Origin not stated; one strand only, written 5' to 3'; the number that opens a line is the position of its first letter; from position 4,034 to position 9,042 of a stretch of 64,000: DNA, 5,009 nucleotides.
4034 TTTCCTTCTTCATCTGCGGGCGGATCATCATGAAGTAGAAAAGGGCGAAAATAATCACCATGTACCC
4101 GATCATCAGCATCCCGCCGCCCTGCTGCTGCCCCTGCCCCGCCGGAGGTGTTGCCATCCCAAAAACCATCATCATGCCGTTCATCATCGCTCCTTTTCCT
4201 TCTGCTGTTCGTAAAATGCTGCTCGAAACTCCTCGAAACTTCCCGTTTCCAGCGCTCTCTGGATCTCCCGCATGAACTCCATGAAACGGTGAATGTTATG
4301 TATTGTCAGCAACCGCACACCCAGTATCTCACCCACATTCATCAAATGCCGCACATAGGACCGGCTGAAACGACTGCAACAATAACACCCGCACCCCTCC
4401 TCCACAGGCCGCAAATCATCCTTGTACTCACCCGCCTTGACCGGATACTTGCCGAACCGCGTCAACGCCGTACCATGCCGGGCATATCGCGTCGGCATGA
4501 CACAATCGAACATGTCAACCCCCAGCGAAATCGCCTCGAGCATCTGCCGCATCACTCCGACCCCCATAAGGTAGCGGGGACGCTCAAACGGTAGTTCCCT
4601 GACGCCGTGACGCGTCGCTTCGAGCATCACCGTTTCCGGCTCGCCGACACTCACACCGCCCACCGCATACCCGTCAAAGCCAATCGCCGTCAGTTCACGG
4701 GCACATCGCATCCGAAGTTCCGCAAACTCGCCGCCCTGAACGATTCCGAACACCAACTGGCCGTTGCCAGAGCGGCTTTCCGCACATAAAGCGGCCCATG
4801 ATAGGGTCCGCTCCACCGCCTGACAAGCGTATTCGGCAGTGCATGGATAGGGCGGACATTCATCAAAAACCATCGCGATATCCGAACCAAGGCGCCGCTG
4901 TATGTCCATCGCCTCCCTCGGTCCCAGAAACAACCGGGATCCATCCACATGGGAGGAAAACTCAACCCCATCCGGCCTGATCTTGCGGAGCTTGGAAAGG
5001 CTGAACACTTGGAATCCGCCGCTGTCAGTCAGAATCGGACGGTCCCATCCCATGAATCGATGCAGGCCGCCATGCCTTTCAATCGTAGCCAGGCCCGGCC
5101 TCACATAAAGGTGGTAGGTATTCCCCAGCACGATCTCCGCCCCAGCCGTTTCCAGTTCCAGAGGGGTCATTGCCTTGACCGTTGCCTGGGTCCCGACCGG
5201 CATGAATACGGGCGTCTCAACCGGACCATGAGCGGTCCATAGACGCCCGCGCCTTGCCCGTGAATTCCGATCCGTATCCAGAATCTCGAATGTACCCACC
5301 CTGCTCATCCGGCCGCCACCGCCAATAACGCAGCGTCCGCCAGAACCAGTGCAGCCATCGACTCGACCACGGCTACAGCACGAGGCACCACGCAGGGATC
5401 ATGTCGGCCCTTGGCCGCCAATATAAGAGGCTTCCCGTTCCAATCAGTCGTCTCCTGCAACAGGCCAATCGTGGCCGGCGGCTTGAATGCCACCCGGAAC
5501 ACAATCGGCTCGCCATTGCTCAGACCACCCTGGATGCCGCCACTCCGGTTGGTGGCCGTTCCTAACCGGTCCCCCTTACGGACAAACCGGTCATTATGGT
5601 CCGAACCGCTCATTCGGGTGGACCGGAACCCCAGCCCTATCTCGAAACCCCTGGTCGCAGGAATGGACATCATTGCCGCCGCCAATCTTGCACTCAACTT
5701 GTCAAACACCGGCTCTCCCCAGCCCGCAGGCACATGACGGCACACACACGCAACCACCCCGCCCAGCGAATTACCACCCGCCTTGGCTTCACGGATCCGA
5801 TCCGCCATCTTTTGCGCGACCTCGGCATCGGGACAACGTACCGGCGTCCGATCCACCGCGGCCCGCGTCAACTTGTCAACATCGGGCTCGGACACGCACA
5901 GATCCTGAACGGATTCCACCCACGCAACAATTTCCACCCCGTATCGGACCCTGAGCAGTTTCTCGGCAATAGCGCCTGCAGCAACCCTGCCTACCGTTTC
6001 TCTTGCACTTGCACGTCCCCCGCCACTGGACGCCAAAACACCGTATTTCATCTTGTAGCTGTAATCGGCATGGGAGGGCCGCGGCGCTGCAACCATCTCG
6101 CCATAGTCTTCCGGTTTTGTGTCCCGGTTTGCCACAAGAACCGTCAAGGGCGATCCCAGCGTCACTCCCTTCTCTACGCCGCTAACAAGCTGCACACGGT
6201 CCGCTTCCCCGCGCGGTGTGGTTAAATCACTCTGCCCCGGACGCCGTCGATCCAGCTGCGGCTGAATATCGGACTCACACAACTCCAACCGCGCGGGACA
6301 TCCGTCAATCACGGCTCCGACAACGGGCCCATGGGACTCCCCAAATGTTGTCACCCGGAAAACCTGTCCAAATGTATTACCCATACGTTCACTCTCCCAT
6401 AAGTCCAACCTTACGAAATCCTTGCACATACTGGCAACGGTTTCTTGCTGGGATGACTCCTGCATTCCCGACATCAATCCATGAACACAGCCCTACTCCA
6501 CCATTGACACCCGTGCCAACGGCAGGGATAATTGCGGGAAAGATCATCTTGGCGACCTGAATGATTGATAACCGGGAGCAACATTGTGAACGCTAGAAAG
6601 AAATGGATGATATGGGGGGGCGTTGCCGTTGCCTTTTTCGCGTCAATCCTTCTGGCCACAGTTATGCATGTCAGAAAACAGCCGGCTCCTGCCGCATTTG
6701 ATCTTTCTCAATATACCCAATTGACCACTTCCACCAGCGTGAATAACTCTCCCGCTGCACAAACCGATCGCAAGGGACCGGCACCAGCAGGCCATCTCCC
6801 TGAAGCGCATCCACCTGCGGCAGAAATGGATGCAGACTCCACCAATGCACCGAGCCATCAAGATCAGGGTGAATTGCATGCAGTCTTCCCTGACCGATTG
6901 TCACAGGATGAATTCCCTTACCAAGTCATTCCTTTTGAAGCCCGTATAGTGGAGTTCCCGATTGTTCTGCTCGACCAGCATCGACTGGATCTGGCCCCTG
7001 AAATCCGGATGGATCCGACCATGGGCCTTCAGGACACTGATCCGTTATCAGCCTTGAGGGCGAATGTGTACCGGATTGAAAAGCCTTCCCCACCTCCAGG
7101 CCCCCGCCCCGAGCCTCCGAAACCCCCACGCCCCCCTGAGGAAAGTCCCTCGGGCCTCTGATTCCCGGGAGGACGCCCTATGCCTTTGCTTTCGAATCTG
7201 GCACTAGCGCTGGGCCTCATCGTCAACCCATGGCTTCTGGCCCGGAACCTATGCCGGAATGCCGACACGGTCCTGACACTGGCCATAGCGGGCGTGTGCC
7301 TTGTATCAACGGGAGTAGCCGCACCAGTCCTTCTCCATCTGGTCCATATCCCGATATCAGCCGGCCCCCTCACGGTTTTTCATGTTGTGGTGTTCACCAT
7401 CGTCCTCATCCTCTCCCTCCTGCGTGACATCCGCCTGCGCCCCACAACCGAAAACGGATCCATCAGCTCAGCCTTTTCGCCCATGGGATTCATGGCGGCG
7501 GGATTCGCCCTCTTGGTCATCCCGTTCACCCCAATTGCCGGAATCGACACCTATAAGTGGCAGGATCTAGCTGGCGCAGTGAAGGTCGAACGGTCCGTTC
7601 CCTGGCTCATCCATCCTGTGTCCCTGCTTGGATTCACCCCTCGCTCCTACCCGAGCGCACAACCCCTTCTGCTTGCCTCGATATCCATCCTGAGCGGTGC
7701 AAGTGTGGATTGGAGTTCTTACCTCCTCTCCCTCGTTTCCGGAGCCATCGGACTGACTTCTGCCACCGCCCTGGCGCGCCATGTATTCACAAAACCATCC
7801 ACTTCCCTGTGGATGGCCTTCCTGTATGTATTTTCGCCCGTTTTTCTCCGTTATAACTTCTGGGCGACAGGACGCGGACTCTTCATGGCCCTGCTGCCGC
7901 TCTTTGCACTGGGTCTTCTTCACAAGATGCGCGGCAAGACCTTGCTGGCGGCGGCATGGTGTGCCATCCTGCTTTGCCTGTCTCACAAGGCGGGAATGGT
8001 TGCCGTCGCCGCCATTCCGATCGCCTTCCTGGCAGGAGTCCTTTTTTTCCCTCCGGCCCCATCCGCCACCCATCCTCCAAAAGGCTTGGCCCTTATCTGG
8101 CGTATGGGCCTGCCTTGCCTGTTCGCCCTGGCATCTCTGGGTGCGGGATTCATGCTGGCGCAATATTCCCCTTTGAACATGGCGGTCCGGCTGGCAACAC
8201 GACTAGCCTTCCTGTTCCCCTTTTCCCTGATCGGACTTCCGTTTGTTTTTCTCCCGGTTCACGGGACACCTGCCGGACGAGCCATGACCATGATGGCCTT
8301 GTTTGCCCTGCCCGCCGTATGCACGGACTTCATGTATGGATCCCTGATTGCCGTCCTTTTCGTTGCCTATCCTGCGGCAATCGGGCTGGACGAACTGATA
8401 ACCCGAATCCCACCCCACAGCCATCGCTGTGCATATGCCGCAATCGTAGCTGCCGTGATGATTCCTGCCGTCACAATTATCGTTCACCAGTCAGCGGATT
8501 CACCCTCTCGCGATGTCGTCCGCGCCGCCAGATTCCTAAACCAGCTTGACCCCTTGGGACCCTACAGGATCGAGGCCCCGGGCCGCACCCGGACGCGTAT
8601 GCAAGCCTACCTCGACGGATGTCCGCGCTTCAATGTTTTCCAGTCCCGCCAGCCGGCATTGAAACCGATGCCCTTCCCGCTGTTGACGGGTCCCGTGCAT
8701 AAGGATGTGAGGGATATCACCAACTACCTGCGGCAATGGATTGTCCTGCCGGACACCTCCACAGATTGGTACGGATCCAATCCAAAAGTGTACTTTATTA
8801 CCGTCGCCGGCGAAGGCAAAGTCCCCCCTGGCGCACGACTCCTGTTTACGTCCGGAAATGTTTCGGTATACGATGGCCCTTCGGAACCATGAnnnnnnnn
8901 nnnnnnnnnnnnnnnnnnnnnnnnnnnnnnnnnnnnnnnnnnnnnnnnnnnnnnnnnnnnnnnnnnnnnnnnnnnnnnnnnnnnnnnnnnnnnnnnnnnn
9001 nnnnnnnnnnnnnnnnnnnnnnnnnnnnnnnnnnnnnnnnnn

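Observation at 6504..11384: Self-contained 5-gene membrane/glycosylation cassette splitting the aromatic amino acid genes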

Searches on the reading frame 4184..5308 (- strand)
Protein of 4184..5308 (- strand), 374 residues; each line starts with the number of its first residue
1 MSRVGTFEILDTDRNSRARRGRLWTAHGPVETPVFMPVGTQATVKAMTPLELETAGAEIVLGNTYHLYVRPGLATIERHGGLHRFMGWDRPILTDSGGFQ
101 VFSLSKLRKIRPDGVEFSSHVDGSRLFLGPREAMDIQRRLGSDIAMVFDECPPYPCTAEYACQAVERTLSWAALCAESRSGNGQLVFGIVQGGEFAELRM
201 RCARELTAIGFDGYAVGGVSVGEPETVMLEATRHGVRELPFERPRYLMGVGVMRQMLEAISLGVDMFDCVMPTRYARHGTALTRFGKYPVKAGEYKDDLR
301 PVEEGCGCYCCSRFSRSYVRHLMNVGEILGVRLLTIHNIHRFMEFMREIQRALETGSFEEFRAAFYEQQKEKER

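Call 5: search_protein_families(library=pfam, proteins=[window:4184-5308:-], max_evalue=0.01)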
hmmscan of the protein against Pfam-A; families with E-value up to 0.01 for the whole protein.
window:4184-5308:- (374 aa): 1 family
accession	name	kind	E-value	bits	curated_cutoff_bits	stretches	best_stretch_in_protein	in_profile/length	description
PF01702.25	TGT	-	2.6e-152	507.4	26.3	1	17-370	2-356/357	Queuine tRNA-ribosyltransferase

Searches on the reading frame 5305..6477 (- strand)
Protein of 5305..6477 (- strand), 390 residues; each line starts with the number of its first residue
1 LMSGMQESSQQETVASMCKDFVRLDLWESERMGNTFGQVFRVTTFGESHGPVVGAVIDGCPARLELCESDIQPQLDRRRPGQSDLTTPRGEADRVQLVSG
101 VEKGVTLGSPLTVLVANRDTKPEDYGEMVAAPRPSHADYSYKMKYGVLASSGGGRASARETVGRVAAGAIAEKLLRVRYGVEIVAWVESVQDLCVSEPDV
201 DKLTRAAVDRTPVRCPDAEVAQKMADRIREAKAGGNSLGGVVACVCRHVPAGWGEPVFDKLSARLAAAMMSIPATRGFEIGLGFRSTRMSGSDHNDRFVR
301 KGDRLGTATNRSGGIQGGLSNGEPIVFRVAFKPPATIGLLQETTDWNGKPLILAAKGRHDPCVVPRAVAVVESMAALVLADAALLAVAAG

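Call 5: search_protein_families(library=pfam, proteins=[window:5305-6477:-], max_evalue=0.01)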
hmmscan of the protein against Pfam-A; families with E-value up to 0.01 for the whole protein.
window:5305-6477:- (390 aa): 1 family
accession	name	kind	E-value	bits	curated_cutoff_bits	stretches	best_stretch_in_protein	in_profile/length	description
PF01264.26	Chorismate_synt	-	3.8e-133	443.7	27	1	40-384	1-327/327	Chorismate synthase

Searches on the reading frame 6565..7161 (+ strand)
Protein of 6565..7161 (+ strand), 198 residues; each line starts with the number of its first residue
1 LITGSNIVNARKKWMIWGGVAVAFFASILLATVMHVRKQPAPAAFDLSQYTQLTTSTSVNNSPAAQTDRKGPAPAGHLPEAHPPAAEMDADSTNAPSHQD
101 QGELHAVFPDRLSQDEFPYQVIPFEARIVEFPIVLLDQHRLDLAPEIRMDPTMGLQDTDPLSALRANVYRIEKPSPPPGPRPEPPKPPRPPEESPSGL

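Call 5: search_protein_families(library=pfam, proteins=[window:6565-7161:+], max_evalue=0.01)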
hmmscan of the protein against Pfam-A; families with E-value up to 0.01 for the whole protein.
window:6565-7161:+ (198 aa): 0 families

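Call 20: search_protein_families(library=ncbifam, proteins=[window:6565-7161:+], max_evalue=1)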
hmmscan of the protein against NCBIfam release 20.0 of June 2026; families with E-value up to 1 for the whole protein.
window:6565-7161:+ (198 aa): 0 families

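Call 21: search_protein_families(library=pfam, proteins=[window:6565-7161:+], max_evalue=10)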
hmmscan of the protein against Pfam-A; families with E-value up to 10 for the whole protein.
window:6565-7161:+ (198 aa): 1 family
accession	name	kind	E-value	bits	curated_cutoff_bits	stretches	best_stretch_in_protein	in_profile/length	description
PF16492.10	Cadherin_C_2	-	0.21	12.7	31.5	1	20-62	13-53/85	Cadherin cytoplasmic C-terminal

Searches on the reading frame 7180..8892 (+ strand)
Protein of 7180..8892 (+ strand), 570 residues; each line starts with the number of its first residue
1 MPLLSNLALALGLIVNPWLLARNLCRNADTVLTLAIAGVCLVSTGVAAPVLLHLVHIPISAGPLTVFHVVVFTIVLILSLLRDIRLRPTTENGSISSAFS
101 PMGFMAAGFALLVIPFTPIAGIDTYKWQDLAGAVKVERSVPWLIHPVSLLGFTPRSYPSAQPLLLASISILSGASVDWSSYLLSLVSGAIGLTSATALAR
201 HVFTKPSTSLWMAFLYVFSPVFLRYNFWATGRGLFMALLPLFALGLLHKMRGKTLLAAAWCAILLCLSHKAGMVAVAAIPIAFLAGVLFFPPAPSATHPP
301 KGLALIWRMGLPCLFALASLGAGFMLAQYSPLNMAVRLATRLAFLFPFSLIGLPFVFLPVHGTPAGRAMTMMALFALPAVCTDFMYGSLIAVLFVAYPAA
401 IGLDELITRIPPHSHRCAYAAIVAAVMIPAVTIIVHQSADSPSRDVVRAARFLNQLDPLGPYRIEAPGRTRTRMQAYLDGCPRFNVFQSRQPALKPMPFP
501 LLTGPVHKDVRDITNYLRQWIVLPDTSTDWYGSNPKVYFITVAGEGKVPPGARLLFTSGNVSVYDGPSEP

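Call 5: search_protein_families(library=pfam, proteins=[window:7180-8892:+], max_evalue=0.01)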
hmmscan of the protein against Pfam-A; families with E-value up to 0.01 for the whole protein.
window:7180-8892:+ (570 aa): 0 families

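Call 20: search_protein_families(library=ncbifam, proteins=[window:7180-8892:+], max_evalue=1)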
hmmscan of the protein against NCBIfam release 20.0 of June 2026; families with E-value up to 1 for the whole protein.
window:7180-8892:+ (570 aa): 1 family
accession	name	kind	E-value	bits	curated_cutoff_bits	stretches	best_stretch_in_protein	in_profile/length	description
NF038143.1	HYxxLL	subfamily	0.12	12.3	50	1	195-218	14-37/197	NF038143 family protein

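Call 21: search_protein_families(library=pfam, proteins=[window:7180-8892:+], max_evalue=10)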
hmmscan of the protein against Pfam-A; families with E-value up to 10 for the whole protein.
window:7180-8892:+ (570 aa): 0 families

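Call 31: find_homologous_proteins(query=window:7180-8892:+)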
Query window:7180-8892:+ (570 aa): 197 proteins with E <= 0.001 among 8000 candidates; the best 120 are listed.
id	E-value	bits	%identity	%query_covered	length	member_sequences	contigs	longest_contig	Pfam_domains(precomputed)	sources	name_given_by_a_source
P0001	0.0e+0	1260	100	100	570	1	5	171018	-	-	-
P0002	3.8e-241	820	67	100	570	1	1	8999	-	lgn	-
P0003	3.5e-191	655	57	96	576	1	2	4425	-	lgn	-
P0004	1.4e-189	650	56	96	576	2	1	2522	-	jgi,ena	-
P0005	2.6e-184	632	54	100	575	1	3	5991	-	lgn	-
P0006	6.6e-162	558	52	97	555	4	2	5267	-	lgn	-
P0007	2.8e-156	540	51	97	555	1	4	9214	-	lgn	-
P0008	1.8e-154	534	50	99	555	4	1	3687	-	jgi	jgi:hypothetical protein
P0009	2.0e-148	514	49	99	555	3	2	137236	-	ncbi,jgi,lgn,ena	jgi:hypothetical protein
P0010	1.3e-128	448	46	100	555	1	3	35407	-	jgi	jgi:hypothetical protein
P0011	5.0e-128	446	45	97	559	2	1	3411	-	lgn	-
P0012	3.3e-126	440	45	100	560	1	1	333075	-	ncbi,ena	-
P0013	1.7e-124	435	45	97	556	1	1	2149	-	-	-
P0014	3.5e-124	434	45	97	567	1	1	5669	-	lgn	-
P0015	1.4e-123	432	44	100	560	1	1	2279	-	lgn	-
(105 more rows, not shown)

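Call 44: predict_structure(alignment_id=A1)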
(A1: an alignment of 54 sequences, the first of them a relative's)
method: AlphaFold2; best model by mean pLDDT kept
length: 570 residues; sequences in the alignment: 54
mean_pLDDT: 94.4   pTM: 0.93
mean pLDDT of the five models: 94.4, 93.6, 93.4, 92.6, 92.2
residues with pLDDT >= 90: 508; 70-90: 50; 50-70: 11; < 50: 1
segments of 3 or more residues with pLDDT < 50: none
pLDDT, mean of each block of 10 residues (from residue 1): 94 98 95 97 98 98 98 98 90 66 97 90 86 96 95 89 98 95 98 98 95 98 94 98 93 94 98 97 97 91 94 97 96 97 98 94 96 98 96 98 97 97 97 93 96 95 95 93 89 92 96 94 89 90 97 97 84
secondary structure, 60 per line:
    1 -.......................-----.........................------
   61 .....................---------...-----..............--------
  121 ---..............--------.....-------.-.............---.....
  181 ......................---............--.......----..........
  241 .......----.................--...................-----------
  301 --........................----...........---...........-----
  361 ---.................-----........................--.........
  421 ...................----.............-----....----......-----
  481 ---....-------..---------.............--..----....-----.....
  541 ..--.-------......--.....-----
elements in order: H2-24 H30-54 H61-81 H99-112 H124-137 H146-149 H160-172 H176-202 H206-217 H220-226 H231-247 H252-268 H271-289 H303-326 H331-341 H345-355 H364-380 H386-409 H412-439 H444-456 E462-465 H470-475 E484-487 H506-518 E527-530 E536-542 E553-558 E561-565

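Call 47: fold_search(model_id=the predicted structure, library=pdb)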
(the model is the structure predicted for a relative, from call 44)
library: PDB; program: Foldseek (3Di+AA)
matches with E <= 10: 377; with E <= 0.001: 0
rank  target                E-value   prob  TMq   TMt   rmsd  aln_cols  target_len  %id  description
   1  6wby                  4.1e-03  1.00  0.36  0.19  11.2       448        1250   18  Single-Particle Cryo-EM Structure of Arabinofuranosyltransferase AftD from Mycobacteria, Mutant R1389S Class 2 (released 2020-05-13)
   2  6w98_A                4.9e-03  1.00  0.37  0.19  13.3       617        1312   13  Single-Particle Cryo-EM Structure of Arabinofuranosyltransferase AftD from Mycobacteria (released 2020-05-13)
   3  5f15                  5.3e-03  1.00  0.42  0.43  13.3       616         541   10  Crystal Structure of ArnT from Cupriavidus metallidurans bound to Undecaprenyl phosphate (released 2016-02-17)
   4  7zli_A                1.5e-02  1.00  0.42  0.37  13.0       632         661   10  Cryo-EM structure of C-mannosyltransferase CeDPY19, in complex with Dol25-P-Man and bound to CMT2-Fab and anti-Fab nan (released 2023-01-11)
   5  7zlh_A                1.6e-02  0.99  0.37  0.33  12.2       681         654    9  Cryo-EM structure of C-mannosyltransferase CeDPY19, in apo state, bound to CMT2-Fab and anti-Fab nanobody (released 2023-01-11)
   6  8if8_B                2.1e-02  0.90  0.30  0.28  16.7       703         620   13  Arabinosyltransferase AftA (released 2023-05-31)
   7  9s6u_A                5.2e-02  0.99  0.41  0.43  13.4       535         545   13  Ternary cryo-EM structure of human ALG9 with Dol25-PP-GlcNAc2Man8, Dol25-P-Man and Fab (released 2026-03-18)
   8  9s6s_A                5.7e-02  0.98  0.38  0.40  12.7       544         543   14  Ternary cryo-EM structure of human ALG9 with Dol25-PP-GlcNAc2Man6, Dol25-P-Man and Fab (released 2026-03-18)
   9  7zlg_A                7.0e-02  0.98  0.40  0.36  13.0       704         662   10  Cryo-EM structure of C-mannosyltransferase CeDPY19, in complex with acceptor peptide and bound to CMT2-Fab and anti-Fa (released 2023-01-11)
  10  7bc6_A                1.1e-01  0.09  0.10  0.12  21.9       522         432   14  Cryo-EM structure of the outward open proton coupled folate transporter at pH 7.5 (released 2021-05-12)
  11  6t1z                  1.1e-01  0.12  0.11  0.13  21.9       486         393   13  LmrP from L. lactis, in an outward-open conformation, bound to Hoechst 33342 (released 2020-07-29)
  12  9s6t_A                1.8e-01  0.95  0.40  0.46  14.6       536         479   12  Ternary cryo-EM structure of chicken ALG12 with Dol25-PP-GlcNAc2Man7, Dol25-P-Man, and Fab (released 2026-03-18)
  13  9jrm                  1.9e-01  0.10  0.10  0.12  22.4       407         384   12  outward-open hSLC19A1 + 2'3'-CDAS (released 2025-02-26)
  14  3hd6                  2.0e-01  0.15  0.13  0.16  17.3       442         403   10  Crystal Structure of the Human Rhesus Glycoprotein RhCG (released 2009-09-01)
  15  6vbg_A                2.3e-01  0.11  0.10  0.13  21.8       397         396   13  Lactose permease complex with thiodigalactoside and nanobody 9043 (released 2020-11-25)
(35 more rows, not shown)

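Call 56: search_solved_structures(query=A1, max_evalue=10)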
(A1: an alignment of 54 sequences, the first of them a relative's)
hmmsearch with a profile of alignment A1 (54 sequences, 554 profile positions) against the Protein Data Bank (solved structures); distinct sequences matched with E-value up to 10: 11.
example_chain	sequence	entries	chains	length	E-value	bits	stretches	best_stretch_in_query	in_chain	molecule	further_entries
5tj5_E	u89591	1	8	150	0.09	14.7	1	267-380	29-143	V-type proton ATPase subunit c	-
6m0r_E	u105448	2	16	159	0.13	14.2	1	267-380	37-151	V-type proton ATPase subunit c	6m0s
3j9t_Y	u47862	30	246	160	0.16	13.9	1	267-381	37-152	V-type proton ATPase subunit c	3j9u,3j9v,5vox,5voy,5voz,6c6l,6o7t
6m0r_D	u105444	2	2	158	0.29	13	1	269-379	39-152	V-type proton ATPase subunit c'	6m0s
5vox_S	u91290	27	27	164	0.29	13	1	268-379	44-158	V-type proton ATPase subunit c'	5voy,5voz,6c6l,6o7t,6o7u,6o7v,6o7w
5tj5_D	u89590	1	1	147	0.34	12.8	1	269-379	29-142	V-type proton ATPase subunit c'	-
8xli_g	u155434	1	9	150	2.3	10.1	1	267-379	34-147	V-type proton ATPase 16 kDa proteolipid subunit c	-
6vq6_g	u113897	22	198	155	2.5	9.9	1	267-379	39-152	V-type proton ATPase 16 kDa proteolipid subunit | V-type proton ATPase 16 kDa proteolipid subunit c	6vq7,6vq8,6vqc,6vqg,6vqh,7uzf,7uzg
6wlw_1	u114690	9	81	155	4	9.2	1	267-379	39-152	V-type proton ATPase 16 kDa proteolipid subunit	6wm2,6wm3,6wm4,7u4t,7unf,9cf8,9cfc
7u8o_g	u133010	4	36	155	6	8.7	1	267-379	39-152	V-type proton ATPase proteolipid subunit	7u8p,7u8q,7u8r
6xbw_c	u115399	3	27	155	6.2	8.6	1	267-379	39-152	V-type proton ATPase 16 kDa proteolipid subunit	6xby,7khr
